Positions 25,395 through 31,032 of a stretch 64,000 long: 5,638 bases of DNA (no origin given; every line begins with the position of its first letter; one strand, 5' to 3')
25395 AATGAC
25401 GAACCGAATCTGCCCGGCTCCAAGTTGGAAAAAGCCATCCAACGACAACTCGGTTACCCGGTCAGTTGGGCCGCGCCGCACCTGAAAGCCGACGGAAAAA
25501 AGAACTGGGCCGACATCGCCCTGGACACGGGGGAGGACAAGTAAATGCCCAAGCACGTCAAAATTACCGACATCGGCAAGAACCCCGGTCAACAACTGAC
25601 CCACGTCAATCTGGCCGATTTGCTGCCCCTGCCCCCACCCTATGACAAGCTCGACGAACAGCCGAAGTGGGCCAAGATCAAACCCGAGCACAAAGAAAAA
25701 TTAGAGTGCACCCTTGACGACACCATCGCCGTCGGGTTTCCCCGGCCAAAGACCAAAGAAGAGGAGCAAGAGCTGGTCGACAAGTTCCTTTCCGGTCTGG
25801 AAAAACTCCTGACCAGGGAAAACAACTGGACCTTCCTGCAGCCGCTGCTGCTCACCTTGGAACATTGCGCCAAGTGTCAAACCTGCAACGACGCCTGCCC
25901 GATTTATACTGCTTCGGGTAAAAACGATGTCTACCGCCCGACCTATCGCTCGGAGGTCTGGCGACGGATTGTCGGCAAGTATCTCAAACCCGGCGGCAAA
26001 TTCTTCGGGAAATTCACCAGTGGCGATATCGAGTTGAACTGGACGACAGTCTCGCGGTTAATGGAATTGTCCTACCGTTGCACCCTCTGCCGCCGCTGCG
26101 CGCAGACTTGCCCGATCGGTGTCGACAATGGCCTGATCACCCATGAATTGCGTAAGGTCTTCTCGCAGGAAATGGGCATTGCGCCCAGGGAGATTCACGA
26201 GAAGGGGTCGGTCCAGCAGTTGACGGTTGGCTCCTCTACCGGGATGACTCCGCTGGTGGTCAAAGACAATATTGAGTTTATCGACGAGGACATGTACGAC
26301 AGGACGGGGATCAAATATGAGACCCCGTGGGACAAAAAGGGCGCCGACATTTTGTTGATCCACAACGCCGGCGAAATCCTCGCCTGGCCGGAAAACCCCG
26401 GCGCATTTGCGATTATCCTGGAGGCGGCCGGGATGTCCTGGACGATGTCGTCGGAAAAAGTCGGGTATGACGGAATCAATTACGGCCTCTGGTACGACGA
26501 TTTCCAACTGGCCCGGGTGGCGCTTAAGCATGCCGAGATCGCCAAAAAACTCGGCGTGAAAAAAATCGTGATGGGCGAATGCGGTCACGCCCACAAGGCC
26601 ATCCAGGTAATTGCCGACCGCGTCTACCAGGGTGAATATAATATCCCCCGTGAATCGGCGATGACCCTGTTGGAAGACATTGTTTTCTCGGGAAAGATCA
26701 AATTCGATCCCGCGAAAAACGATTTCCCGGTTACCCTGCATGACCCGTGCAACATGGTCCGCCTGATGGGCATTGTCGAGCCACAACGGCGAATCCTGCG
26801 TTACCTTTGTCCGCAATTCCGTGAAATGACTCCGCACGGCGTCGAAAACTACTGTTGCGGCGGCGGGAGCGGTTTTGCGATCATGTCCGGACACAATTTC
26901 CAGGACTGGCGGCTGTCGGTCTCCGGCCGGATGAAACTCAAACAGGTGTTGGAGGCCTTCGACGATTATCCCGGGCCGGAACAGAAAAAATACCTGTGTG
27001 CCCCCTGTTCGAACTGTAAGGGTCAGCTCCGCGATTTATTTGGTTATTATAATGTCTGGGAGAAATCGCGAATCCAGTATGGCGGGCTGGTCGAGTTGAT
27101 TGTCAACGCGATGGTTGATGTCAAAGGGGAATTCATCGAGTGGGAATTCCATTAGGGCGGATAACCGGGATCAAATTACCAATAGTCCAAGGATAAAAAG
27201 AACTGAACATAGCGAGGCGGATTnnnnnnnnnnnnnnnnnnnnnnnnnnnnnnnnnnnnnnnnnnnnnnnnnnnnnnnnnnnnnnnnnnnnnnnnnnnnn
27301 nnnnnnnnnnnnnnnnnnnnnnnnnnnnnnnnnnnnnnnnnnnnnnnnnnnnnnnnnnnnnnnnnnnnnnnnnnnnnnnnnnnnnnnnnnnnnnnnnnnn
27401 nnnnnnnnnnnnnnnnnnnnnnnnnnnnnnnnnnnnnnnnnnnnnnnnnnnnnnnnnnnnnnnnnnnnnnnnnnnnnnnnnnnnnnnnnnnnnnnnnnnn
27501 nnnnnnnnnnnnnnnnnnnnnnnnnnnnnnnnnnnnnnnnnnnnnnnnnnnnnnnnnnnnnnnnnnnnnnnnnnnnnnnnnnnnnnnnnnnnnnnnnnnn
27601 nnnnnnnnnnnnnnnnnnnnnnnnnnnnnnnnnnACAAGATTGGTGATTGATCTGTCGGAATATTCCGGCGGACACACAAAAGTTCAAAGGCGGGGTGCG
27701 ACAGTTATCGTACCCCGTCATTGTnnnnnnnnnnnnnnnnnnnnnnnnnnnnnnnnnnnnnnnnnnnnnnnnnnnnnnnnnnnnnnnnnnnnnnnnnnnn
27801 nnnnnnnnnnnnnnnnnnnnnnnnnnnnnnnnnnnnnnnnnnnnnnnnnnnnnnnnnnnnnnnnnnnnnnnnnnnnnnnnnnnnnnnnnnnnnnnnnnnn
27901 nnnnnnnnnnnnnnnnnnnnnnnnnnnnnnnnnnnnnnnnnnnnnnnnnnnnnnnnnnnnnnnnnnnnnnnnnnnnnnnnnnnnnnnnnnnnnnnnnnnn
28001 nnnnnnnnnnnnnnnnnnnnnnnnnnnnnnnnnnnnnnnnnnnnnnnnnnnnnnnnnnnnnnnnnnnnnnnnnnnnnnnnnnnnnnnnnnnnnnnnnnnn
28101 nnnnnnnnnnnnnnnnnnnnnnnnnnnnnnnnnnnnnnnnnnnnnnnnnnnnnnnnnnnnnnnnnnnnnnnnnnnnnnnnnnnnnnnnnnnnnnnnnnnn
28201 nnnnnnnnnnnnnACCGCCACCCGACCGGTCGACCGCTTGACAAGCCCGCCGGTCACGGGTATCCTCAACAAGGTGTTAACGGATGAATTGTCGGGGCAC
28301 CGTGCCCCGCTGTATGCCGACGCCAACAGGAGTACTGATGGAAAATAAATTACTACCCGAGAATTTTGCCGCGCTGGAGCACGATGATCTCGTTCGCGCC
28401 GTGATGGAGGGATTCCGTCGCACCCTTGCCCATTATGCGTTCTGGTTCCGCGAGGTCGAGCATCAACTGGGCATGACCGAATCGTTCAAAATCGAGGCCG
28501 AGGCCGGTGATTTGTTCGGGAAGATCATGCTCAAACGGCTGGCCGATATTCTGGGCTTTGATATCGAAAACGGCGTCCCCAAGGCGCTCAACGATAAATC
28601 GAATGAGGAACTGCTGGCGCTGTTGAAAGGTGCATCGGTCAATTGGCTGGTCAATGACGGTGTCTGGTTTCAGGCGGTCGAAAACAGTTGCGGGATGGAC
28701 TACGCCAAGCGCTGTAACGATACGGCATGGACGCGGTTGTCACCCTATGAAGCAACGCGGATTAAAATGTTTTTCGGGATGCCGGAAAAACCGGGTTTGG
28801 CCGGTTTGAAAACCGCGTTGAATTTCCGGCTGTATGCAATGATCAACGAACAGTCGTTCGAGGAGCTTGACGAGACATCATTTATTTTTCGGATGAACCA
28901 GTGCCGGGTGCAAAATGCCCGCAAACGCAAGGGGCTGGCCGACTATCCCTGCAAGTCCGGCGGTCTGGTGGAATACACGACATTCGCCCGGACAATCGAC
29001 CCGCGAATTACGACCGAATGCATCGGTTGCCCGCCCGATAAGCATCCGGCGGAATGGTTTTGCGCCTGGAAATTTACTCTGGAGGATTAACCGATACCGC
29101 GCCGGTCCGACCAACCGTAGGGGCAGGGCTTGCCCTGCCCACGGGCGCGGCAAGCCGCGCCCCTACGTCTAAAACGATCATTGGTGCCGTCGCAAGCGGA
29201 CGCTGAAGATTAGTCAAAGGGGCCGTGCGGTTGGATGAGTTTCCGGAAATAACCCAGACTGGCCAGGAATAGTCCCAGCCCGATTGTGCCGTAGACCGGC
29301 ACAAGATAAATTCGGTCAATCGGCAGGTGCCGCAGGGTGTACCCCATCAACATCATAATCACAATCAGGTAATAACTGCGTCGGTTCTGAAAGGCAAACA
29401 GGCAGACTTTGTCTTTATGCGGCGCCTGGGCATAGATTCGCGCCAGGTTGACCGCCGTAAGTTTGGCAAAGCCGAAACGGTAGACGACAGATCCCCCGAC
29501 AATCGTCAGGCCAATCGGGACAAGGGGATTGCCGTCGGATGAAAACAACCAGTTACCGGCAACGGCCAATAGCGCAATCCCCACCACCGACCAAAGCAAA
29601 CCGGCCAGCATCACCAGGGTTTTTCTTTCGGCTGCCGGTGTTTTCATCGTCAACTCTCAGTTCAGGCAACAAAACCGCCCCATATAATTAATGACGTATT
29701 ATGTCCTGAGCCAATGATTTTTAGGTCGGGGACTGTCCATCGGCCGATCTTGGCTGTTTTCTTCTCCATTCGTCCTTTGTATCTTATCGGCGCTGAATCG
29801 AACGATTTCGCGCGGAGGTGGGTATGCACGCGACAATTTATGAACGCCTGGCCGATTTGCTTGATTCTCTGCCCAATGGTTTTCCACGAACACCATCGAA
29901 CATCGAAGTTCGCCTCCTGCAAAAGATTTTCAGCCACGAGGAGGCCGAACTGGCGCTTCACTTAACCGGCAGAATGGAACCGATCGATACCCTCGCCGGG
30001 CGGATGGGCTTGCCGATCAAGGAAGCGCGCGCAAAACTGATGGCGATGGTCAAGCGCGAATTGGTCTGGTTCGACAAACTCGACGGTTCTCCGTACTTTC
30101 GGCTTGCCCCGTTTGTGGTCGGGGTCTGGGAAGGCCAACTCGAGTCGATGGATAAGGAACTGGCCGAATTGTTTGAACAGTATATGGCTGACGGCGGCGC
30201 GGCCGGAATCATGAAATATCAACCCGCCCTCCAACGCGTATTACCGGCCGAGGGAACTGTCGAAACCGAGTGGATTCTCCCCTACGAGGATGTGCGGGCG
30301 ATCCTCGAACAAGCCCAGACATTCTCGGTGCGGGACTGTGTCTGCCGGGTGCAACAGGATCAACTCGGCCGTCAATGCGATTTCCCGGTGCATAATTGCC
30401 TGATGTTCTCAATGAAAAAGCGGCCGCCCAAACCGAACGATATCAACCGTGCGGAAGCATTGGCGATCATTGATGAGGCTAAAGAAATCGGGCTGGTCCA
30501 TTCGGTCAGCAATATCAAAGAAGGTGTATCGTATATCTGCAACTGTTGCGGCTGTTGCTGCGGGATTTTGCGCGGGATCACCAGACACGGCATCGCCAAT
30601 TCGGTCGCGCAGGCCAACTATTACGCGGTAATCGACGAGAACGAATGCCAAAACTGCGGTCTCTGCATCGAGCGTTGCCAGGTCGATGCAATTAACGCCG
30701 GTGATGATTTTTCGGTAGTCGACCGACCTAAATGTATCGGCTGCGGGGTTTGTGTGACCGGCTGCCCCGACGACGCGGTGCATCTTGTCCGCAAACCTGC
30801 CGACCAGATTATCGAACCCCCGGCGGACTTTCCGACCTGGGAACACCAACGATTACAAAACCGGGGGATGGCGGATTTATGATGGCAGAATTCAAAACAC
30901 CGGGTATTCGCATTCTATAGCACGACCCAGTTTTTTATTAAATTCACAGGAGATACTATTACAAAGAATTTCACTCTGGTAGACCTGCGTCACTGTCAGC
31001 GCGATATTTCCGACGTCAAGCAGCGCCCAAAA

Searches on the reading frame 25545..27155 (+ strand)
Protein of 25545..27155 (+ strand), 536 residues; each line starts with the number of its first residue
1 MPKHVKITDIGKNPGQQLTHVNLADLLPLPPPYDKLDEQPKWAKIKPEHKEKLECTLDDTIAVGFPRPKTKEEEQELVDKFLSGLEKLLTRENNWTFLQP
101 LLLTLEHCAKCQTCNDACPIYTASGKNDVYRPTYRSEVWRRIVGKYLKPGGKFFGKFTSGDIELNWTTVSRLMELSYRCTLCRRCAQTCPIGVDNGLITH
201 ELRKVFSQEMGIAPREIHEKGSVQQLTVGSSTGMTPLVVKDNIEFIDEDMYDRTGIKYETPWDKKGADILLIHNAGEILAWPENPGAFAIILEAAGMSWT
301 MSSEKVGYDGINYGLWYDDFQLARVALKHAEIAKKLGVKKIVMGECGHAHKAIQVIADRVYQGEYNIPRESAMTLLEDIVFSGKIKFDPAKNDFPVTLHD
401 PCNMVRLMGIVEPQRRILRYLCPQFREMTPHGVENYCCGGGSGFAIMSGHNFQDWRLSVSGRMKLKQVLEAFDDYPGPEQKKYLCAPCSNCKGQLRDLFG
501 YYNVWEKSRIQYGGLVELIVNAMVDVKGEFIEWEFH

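Call 14: search_protein_families(library=pfam, proteins=[window:25545-27155:+], max_evalue=0.001)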
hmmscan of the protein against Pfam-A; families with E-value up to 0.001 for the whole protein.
window:25545-27155:+ (536 aa): 6 families
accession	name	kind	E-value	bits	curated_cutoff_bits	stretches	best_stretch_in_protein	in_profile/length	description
PF13183.11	Fer4_8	-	7.3e-11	42.9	27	1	105-193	2-68/68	4Fe-4S dicluster domain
PF02754.22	CCG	-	3e-07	30.9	20.6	1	396-496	1-85/85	Cysteine-rich domain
PF13237.11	Fer4_10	-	3e-06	27.5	25.5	0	178-194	8-26/53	4Fe-4S dicluster domain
PF13534.11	Fer4_17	-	5.5e-05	24.1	22.2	1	108-194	2-61/61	4Fe-4S dicluster domain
PF13484.11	Fer4_16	-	0.00023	22.3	30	0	107-126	1-20/66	4Fe-4S double cluster binding domain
PF13187.11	Fer4_9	-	0.00027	21.3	27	0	107-191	1-49/52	4Fe-4S dicluster domain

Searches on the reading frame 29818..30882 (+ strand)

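Call 13: search_protein_families(library=pfam, proteins=[window:29818-30882:+], max_evalue=0.001)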
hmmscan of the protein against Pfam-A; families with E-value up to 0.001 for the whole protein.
window:29818-30882:+ (354 aa): 7 families
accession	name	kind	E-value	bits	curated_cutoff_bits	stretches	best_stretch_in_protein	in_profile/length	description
PF14697.11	Fer4_21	-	1.4e-09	38.4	35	1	270-322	1-58/59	4Fe-4S dicluster domain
PF00037.32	Fer4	-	8.7e-09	35.3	21.1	2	271-292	2-23/24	4Fe-4S binding domain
PF12837.12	Fer4_6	-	3.9e-07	30.1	25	1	299-320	2-23/24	4Fe-4S binding domain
PF13237.11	Fer4_10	-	5.5e-06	26.6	25.5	1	271-317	3-53/53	4Fe-4S dicluster domain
PF13187.11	Fer4_9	-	1.8e-05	25.1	27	1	276-320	1-51/52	4Fe-4S dicluster domain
PF13183.11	Fer4_8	-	0.00016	22.6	27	0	305-317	4-16/68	4Fe-4S dicluster domain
PF12797.12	Fer4_2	-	0.00032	20.9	24.5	1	300-317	4-21/22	4Fe-4S binding domain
